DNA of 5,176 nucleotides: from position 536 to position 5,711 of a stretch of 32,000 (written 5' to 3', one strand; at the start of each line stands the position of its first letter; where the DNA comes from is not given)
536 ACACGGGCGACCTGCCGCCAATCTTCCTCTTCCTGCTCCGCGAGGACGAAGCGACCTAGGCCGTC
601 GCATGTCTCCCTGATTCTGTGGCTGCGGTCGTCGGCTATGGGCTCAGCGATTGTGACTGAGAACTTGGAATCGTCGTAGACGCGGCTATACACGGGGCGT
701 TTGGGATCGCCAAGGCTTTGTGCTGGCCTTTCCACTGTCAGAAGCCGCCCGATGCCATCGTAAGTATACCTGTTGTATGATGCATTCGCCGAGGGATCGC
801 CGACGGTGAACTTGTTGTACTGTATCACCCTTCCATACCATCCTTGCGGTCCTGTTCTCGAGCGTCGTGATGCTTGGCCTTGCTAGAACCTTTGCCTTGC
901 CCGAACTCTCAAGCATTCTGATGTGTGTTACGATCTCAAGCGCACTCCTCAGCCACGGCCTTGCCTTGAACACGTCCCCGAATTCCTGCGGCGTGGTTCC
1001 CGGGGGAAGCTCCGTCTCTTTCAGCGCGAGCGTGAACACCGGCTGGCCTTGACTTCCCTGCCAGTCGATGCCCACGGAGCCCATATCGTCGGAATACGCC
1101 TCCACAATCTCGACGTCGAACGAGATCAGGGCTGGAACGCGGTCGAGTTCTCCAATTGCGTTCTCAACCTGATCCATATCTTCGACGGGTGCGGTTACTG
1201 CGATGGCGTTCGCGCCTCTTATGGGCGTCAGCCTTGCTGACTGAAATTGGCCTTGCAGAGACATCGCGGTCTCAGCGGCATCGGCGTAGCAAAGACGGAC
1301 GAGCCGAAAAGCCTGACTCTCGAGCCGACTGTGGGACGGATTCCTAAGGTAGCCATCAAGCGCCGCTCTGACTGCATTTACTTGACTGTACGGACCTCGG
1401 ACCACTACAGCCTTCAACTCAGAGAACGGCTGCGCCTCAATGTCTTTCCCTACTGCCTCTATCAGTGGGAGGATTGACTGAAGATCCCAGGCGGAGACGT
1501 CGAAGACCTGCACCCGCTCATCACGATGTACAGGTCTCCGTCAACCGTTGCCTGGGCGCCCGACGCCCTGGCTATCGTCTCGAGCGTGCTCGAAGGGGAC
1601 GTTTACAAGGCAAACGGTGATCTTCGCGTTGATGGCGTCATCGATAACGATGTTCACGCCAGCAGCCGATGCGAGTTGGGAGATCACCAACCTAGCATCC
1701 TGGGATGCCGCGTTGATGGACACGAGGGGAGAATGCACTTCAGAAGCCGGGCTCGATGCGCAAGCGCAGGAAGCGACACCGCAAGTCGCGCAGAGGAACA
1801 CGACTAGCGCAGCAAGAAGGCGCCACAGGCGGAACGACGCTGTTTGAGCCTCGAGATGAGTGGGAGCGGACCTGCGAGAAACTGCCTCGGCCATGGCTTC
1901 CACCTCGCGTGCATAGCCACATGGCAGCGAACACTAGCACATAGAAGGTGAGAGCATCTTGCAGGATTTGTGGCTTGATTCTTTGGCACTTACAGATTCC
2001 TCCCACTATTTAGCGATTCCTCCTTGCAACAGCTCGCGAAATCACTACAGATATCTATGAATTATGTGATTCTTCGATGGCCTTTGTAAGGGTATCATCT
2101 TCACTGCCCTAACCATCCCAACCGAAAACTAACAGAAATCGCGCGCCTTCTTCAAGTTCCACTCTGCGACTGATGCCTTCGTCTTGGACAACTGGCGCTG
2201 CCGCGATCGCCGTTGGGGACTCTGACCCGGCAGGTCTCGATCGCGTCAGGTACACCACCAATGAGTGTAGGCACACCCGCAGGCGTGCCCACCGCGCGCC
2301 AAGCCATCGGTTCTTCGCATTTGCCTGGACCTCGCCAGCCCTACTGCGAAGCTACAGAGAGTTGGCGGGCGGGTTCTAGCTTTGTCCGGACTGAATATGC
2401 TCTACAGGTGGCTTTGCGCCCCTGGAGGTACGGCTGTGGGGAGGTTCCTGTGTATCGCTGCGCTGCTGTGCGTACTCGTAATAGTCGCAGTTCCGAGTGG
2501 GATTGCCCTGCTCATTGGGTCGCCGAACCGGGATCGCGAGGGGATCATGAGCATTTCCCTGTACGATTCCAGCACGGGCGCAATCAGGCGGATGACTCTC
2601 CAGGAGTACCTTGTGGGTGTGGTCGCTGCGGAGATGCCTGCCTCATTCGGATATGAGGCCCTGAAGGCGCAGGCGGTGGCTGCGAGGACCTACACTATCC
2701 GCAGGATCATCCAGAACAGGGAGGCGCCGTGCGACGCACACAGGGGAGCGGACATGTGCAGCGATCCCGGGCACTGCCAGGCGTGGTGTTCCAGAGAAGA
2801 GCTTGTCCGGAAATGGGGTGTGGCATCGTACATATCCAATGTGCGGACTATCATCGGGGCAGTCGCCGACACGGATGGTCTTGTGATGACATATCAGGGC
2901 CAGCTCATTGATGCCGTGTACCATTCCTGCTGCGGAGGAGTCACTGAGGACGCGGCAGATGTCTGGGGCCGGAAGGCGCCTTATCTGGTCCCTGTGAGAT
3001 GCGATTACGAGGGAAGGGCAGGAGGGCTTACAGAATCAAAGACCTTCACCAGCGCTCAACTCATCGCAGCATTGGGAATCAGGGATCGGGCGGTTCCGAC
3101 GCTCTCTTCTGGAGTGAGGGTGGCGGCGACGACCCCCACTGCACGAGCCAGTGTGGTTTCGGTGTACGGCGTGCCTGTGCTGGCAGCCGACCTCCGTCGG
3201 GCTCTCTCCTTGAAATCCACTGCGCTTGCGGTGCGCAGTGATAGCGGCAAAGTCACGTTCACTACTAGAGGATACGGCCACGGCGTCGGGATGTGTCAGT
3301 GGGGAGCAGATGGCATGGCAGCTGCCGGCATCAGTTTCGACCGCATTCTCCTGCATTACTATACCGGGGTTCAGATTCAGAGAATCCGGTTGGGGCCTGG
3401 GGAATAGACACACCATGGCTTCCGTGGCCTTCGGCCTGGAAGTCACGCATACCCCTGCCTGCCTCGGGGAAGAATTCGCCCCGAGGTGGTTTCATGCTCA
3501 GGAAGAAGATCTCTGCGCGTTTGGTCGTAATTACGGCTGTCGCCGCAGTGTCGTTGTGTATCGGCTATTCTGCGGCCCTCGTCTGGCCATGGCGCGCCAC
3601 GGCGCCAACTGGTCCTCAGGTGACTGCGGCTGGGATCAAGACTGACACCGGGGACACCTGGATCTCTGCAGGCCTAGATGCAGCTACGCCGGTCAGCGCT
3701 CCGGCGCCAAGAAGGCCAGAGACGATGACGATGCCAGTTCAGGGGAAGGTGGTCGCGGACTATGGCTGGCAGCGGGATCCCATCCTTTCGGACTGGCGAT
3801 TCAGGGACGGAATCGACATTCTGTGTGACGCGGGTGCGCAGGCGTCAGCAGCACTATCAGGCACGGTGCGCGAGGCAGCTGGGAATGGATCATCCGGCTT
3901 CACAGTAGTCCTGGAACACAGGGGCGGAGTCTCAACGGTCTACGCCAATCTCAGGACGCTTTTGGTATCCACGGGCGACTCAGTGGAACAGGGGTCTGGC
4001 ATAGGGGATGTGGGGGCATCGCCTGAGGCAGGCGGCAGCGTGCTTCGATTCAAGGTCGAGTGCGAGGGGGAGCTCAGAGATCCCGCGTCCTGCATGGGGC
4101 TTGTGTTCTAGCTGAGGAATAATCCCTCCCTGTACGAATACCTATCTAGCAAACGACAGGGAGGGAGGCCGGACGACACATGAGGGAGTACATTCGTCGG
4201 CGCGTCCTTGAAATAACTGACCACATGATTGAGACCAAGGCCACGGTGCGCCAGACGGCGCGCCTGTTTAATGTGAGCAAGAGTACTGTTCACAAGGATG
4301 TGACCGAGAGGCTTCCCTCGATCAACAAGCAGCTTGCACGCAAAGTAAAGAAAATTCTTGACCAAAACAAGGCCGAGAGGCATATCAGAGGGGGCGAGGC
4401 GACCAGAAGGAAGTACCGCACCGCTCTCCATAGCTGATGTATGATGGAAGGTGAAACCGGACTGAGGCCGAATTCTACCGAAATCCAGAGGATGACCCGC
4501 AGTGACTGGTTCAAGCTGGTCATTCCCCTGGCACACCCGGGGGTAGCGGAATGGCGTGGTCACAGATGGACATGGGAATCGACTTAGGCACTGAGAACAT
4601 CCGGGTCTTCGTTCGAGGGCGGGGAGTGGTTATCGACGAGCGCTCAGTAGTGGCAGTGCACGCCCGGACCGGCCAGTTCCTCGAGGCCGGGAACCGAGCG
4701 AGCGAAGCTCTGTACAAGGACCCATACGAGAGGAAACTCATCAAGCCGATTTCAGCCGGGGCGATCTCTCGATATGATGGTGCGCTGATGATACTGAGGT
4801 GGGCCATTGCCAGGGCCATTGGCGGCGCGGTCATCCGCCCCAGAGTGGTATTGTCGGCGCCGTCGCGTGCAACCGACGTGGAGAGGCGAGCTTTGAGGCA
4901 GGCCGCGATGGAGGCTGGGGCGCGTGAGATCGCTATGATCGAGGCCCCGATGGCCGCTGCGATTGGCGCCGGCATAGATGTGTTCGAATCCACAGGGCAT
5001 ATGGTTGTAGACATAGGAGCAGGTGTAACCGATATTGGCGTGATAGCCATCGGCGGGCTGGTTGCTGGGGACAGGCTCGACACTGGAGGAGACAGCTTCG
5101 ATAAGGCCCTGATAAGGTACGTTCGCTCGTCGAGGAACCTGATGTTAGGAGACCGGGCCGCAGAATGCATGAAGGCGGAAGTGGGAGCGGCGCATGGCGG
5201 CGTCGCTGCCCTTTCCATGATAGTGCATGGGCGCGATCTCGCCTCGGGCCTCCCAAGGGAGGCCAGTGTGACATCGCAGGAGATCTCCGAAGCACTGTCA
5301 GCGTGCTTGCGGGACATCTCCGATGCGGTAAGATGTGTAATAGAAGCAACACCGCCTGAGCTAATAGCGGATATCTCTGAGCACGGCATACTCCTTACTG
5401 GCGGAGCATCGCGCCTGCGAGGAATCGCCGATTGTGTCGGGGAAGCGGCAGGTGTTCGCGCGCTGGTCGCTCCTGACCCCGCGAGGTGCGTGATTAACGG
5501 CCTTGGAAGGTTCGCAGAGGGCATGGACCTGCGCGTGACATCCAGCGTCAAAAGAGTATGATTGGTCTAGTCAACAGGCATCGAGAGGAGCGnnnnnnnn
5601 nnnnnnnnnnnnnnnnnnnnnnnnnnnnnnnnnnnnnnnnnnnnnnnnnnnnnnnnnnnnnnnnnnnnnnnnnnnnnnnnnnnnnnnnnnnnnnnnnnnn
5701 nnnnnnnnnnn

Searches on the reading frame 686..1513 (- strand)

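Call 15: search_protein_families(library=pfam, proteins=[window:686-1513:-], max_evalue=0.001)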
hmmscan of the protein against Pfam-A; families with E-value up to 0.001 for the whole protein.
window:686-1513:- (275 aa): 1 family
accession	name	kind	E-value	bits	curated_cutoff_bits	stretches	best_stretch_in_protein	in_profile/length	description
PF03958.22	Secretin_N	-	5.4e-09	36.6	28.2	1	70-127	2-67/69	Bacterial type II/III secretion system short domain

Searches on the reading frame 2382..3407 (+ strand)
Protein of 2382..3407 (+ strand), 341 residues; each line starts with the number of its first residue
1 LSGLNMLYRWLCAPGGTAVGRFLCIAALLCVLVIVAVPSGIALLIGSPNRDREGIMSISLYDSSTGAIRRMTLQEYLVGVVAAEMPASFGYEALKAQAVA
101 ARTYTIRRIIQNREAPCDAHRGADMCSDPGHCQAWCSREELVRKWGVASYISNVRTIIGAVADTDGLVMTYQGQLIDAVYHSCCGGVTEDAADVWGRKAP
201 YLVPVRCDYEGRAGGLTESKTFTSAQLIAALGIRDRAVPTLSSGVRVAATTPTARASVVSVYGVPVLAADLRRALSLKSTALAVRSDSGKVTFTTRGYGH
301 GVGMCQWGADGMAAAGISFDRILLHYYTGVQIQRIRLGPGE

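Call 15: search_protein_families(library=pfam, proteins=[window:2382-3407:+], max_evalue=0.001)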
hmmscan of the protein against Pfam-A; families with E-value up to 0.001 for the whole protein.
window:2382-3407:+ (341 aa): 1 family
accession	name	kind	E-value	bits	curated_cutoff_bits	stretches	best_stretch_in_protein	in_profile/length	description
PF08486.15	SpoIID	-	3.9e-25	88.8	23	1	62-171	2-97/97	Stage II sporulation protein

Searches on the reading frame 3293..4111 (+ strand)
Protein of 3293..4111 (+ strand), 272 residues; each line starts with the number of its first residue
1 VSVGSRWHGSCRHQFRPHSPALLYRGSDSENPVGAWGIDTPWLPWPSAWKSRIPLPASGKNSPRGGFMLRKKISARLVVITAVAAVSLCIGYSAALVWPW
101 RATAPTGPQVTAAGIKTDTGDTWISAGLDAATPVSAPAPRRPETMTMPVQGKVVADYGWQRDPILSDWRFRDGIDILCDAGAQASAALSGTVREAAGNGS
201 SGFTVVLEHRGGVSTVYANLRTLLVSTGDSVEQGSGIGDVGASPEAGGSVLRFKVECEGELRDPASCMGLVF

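Call 15: search_protein_families(library=pfam, proteins=[window:3293-4111:+], max_evalue=0.001)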
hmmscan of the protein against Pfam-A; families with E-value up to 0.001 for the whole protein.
window:3293-4111:+ (272 aa): 1 family
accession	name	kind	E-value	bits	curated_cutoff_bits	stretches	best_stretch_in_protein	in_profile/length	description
PF01551.29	Peptidase_M23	-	6.5e-19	68.4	28.7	1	170-264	2-96/96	Peptidase family M23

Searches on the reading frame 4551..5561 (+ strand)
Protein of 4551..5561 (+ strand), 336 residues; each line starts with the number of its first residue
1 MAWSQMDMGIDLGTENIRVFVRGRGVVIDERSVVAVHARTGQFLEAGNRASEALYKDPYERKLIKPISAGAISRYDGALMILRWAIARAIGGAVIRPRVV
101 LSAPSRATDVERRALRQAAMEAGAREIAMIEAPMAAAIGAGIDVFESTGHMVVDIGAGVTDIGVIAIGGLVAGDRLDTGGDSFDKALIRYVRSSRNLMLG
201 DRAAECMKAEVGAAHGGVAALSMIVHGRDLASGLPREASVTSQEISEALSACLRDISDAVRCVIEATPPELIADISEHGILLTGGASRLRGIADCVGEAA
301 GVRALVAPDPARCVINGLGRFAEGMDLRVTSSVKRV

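Call 15: search_protein_families(library=pfam, proteins=[window:4551-5561:+], max_evalue=0.001)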
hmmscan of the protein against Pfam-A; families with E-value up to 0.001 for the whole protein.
window:4551-5561:+ (336 aa): 4 families
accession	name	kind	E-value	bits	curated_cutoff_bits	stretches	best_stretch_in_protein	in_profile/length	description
PF06723.19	MreB_Mbl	-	8.8e-99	330.9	27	1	6-326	2-323/327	MreB/Mbl protein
PF00012.26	HSP70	-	9.2e-11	41.1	20.6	1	98-301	135-351/599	Hsp70 protein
PF14450.12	FtsA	-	1.4e-07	32.3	31.8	1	151-303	1-106/127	Cell division protein FtsA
PF00022.25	Actin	-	0.00076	18.6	27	0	60-193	58-189/410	Actin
